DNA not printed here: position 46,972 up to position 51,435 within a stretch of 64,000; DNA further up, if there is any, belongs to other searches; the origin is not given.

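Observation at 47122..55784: Two paralogous giant proteins (1387 and 1222 aa) share an unusual architecture: a Cys-rich ectodomain, a Gly-rich TM bundle, a Cys knot and four repeats.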

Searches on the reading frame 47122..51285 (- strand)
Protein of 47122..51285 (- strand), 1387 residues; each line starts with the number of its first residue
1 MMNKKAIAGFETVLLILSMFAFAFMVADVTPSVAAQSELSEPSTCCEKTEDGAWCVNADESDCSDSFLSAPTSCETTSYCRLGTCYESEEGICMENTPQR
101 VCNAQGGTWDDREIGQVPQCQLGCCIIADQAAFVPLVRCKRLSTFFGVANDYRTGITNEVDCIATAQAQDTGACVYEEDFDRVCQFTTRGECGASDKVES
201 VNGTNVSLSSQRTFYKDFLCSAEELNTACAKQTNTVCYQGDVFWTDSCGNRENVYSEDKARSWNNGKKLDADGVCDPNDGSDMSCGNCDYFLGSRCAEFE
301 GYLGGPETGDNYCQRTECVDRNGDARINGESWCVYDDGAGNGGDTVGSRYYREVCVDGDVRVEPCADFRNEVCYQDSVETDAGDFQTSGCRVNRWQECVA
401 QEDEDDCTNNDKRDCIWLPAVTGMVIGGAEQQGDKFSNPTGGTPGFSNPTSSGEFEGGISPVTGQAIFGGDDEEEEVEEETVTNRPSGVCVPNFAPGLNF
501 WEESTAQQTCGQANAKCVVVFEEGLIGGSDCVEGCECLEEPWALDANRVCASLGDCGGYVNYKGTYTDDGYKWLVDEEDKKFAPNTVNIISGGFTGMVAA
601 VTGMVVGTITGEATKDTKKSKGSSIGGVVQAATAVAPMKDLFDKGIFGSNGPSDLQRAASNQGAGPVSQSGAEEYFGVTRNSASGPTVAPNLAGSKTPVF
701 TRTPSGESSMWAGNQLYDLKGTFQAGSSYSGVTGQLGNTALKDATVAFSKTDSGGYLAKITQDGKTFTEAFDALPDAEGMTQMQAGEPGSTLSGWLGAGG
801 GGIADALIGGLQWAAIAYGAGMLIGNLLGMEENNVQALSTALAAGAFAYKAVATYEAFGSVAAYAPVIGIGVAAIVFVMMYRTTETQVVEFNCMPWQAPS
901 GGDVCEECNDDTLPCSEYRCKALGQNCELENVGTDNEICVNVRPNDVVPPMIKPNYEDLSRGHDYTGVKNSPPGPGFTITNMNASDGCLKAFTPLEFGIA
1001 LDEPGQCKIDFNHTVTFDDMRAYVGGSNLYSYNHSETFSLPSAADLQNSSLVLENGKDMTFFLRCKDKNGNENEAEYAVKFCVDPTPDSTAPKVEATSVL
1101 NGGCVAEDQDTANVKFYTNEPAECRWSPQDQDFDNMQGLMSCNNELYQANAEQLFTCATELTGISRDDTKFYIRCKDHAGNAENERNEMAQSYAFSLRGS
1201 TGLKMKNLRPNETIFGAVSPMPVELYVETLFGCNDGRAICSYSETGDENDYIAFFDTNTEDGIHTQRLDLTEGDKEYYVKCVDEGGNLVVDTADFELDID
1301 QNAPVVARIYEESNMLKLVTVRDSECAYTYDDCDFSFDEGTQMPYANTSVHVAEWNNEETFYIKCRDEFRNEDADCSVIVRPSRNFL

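Call 5: search_protein_families(library=pfam, proteins=[window:47122-51285:-], max_evalue=1)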
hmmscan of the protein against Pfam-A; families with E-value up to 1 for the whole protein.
window:47122-51285:- (1387 aa): 1 family
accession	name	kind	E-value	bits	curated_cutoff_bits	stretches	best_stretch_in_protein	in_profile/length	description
PF19217.5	CoV_NSP4_N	-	0.0065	16.1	25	1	75-103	191-219/353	Coronavirus replicase NSP4, N-terminal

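Call 6: search_protein_families(library=ncbifam, proteins=[window:47122-51285:-], max_evalue=1)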
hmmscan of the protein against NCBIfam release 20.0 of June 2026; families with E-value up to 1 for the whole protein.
window:47122-51285:- (1387 aa): 0 families

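Call 9: search_solved_structures(query=window:47122-51285:-, max_evalue=1)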
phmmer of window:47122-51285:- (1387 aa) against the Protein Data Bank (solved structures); distinct sequences matched with E-value up to 1: 2.
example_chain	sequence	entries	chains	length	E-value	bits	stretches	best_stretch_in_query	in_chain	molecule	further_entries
2f9z_C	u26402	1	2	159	0.55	10.7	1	527-621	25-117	PROTEIN (chemotaxis methylation protein)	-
28jw_L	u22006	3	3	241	0.67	10.4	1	657-779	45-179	uL15c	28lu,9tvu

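Call 10: find_homologous_proteins(query=window:47122-51285:-, max_evalue=0.001)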
Query window:47122-51285:- (1387 aa): 480 proteins with E <= 0.001 among 7625 candidates; the best 120 are listed.
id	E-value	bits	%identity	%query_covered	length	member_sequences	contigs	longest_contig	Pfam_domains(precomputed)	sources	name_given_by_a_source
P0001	0.0e+0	2157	76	44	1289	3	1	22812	-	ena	-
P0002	0.0e+0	2126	73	46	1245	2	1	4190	-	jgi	-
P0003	0.0e+0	2112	65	100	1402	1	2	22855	-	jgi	-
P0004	0.0e+0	2055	64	100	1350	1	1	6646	-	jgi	-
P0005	0.0e+0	2028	72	44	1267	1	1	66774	-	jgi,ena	-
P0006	0.0e+0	2026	67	49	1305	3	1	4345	-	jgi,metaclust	metaclust:\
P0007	0.0e+0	2014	59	55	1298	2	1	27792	-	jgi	jgi:hypothetical protein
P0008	0.0e+0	1998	62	100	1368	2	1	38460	-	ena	-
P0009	0.0e+0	1913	59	100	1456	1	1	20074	-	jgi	jgi:hypothetical protein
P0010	0.0e+0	1890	59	100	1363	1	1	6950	-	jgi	jgi:hypothetical protein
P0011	0.0e+0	1883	60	100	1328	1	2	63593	-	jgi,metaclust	metaclust:\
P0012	0.0e+0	1873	60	100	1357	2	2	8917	-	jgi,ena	-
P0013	0.0e+0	1870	65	44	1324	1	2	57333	-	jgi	jgi:hypothetical protein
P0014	0.0e+0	1869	65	44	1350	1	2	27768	-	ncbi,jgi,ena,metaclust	metaclust:\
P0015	0.0e+0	1855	59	100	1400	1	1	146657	-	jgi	jgi:hypothetical protein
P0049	0.0e+0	1170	44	92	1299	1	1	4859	PF19077.7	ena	-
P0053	0.0e+0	1083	45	44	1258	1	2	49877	PF19077.7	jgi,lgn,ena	-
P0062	3.0e-289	981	41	43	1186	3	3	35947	PF19077.7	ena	-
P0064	1.5e-282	959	38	99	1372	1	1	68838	PF19077.7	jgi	-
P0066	1.6e-278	945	40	45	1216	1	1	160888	PF19077.7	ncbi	ncbi:MAG: hypothetical protein ABIH72_03650 [archaeon]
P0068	1.1e-272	926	40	42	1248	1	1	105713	PF19077.7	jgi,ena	-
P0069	1.6e-271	922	38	43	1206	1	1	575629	-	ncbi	ncbi:MAG: hypothetical protein QW117_01815 [Candidatus Pacearchaeota archaeon]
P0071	1.1e-270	919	37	100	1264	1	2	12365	PF19077.7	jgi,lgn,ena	-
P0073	2.6e-266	905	41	42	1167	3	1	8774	PF19077.7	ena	-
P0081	1.7e-249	849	40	42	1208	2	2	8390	PF07495.20,PF19077.7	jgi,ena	-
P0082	1.5e-247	843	38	43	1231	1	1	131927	PF07495.20,PF19077.7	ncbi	ncbi:MAG: hypothetical protein V1660_03875 [archaeon]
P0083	3.5e-245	835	39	43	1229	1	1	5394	PF19077.7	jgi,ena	-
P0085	9.8e-242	823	34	98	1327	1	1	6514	PF15418.13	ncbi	-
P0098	1.5e-186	641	38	36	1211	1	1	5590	PF19077.7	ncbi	-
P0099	9.8e-185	635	37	36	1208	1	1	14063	PF19077.7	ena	-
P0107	3.0e-180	620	37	35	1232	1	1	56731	PF19077.7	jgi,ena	-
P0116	4.4e-177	609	35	42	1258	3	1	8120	PF07495.20,PF15418.13,PF19077.7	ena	-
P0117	4.3e-176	606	36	36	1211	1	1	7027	PF19077.7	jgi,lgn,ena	-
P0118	1.1e-175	605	33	43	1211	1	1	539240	-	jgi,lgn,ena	-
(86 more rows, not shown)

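Call 15: find_encoding_contigs(protein=P0069, flank=10000, max_places=2)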
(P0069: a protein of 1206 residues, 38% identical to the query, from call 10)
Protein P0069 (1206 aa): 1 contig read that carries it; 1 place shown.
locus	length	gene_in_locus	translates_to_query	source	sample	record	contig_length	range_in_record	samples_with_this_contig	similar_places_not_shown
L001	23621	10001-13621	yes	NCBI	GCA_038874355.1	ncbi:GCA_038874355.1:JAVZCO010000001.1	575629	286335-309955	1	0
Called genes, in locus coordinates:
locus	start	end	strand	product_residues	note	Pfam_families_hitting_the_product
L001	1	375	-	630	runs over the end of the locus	-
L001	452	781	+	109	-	-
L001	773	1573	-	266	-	PF06023:Csa1, PF08696:Dna2, PF12705:PDDEXK_1, PF01930:Cas_Cas4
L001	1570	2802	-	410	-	PF01896:DNA_primase_S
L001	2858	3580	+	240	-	PF00705:PCNA_N, PF02747:PCNA_C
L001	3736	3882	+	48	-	PF01402:RHH_1 (weak)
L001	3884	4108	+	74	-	-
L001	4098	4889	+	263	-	-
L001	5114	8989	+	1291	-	-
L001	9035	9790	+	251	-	-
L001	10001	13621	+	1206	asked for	-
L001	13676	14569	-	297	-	PF02616:SMC_ScpA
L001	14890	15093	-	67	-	PF01599:Ribosomal_S27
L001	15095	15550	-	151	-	PF01092:Ribosomal_S6e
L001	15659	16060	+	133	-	-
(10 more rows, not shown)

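Call 16: find_encoding_contigs(protein=P0118, flank=10000, max_places=2)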
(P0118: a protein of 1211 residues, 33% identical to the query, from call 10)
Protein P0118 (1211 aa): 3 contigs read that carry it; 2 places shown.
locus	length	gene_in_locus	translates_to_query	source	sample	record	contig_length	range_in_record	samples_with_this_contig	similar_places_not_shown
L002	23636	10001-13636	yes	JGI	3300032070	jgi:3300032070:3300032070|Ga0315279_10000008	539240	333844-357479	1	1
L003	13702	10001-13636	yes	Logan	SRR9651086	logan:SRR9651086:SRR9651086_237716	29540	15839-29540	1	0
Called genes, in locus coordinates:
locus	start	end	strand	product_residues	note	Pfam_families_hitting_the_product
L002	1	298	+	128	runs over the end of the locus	PF24608:PDDEXK_15 (weak), PF01870:Hjc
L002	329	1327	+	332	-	PF13353:Fer4_12 (faint), PF04055:Radical_SAM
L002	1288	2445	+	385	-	-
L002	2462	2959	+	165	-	PF27325:MJ0538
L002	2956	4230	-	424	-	-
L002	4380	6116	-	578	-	-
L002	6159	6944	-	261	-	PF06023:Csa1, PF08696:Dna2, PF12705:PDDEXK_1, PF01930:Cas_Cas4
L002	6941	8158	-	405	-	PF01896:DNA_primase_S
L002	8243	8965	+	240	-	PF00705:PCNA_N, PF02747:PCNA_C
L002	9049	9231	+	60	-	-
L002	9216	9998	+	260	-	-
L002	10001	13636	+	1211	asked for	-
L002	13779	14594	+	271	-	-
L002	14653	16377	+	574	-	-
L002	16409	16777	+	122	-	-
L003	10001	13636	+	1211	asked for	-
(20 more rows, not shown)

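Call 24: search_protein_families(library=phrogs, proteins=[window:47122-51285:-], max_evalue=0.01)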
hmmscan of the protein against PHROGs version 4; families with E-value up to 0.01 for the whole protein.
window:47122-51285:- (1387 aa): 0 families
